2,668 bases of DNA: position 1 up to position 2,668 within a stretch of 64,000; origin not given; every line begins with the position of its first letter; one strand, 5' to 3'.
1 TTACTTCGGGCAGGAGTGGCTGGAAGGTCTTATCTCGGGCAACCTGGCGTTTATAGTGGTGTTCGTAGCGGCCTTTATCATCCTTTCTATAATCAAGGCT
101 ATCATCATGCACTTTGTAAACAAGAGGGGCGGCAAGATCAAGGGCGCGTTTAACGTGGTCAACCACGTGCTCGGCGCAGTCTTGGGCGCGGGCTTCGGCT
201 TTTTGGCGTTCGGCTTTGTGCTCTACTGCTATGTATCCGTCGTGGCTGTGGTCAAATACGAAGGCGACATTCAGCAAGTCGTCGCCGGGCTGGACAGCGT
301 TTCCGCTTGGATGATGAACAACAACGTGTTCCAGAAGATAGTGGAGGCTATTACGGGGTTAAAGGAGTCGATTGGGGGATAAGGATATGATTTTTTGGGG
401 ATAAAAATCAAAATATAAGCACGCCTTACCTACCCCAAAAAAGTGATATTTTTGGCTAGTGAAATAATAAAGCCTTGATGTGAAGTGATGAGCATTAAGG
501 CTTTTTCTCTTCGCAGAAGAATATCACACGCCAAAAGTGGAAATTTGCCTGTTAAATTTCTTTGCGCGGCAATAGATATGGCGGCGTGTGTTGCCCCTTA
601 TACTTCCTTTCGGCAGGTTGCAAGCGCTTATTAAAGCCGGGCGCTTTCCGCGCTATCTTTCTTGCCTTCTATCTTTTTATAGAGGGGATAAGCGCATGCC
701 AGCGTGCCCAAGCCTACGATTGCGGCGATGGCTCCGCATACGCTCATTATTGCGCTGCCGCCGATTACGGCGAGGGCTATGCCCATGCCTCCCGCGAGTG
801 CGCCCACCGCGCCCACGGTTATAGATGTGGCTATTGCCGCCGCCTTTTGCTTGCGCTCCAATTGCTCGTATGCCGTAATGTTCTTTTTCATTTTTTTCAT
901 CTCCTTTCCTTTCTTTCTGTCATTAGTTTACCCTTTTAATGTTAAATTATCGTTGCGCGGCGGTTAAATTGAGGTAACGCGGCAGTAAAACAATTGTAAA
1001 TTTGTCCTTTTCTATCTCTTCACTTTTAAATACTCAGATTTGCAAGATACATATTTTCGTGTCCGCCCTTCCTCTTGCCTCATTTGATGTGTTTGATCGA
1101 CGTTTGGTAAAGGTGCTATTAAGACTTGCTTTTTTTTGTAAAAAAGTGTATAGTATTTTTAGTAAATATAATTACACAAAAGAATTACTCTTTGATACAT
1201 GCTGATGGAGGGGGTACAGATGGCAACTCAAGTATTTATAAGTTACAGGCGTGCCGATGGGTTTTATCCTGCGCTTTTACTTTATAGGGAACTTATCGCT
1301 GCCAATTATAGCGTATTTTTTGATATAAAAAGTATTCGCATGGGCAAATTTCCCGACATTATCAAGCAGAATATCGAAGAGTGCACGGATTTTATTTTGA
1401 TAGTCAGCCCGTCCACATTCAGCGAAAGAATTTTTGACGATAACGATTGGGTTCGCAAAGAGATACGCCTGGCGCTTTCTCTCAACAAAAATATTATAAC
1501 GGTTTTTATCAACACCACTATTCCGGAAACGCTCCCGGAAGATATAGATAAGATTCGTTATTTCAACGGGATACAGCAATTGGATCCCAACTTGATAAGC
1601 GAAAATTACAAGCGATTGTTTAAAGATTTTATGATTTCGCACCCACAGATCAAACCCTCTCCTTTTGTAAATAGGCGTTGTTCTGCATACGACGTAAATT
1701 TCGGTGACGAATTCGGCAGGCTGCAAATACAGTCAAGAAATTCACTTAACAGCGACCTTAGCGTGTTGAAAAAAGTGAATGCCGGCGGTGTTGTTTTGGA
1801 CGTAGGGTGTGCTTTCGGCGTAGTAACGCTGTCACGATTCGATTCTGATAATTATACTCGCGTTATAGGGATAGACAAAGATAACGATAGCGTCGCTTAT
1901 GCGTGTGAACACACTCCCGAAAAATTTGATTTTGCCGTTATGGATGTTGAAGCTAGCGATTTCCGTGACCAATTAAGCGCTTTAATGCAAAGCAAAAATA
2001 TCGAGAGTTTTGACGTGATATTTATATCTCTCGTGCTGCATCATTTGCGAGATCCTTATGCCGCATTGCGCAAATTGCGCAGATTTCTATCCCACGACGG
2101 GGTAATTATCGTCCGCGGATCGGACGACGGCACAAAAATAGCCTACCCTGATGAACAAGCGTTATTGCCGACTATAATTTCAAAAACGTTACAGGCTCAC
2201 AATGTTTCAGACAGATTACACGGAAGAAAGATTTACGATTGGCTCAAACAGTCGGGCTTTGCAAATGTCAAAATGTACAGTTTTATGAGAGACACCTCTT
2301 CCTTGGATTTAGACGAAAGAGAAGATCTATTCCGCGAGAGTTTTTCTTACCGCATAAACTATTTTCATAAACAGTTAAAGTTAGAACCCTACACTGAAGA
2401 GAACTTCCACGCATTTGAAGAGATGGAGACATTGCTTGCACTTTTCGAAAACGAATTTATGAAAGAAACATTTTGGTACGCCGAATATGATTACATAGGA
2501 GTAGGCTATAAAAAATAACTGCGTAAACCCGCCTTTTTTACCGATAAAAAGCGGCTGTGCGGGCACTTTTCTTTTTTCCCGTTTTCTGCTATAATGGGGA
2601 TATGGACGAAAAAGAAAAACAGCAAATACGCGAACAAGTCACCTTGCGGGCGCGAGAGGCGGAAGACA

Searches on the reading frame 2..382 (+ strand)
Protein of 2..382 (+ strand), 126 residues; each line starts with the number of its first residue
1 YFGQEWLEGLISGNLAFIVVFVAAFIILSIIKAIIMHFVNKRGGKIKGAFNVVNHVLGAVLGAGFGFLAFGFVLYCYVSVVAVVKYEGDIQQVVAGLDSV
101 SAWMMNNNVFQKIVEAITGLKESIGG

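Call 15: search_protein_families(library=pfam, proteins=[window:2-382:+])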
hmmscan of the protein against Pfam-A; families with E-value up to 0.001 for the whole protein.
window:2-382:+ (126 aa): 1 family
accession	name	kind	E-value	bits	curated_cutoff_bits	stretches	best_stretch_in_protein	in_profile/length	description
PF02674.22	Colicin_V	-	0.00059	20.3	29.3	0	15-86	62-126/144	Colicin V production protein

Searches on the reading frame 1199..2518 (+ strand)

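Call 15: search_protein_families(library=pfam, proteins=[window:1199-2518:+])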
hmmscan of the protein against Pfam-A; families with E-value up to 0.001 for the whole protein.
window:1199-2518:+ (439 aa): 7 families
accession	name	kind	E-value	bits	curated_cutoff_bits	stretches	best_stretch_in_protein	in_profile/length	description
PF13847.12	Methyltransf_31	-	3.8e-15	56.3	27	1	195-319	3-114/145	Methyltransferase domain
PF13676.11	TIR_2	-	1.9e-13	51.4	28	1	12-123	1-110/122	TIR domain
PF08241.18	Methyltransf_11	-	7.9e-13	49.3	21.2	1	200-305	1-95/95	Methyltransferase domain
PF08242.18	Methyltransf_12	-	8.8e-12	46.1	30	1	200-303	1-98/98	Methyltransferase domain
PF13489.12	Methyltransf_23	-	4.4e-11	43.2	27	1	191-358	18-163/164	Methyltransferase domain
PF13649.12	Methyltransf_25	-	1.1e-09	39.3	27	1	199-301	1-97/97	Methyltransferase domain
PF08003.17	Methyltransf_9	-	6.2e-09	35.7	23.8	1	196-362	116-268/315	Protein of unknown function (DUF1698)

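Call 82: search_protein_families(library=padloc, proteins=[window:1199-2518:+], max_evalue=0.00001)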
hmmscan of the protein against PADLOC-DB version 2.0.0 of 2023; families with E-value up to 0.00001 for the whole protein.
window:1199-2518:+ (439 aa): 3 families
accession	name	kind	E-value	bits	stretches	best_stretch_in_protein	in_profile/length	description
PDLC04134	mad2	-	5.6e-10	36.6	1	192-305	288-394/492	mads_2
PDLC02012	SAVED5--SAVED_TIR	-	8.7e-09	33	1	7-112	11-110/404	-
PDLC00434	ThsB1|ThsB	-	5.1e-07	27.1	1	10-103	139-227/396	TIR-like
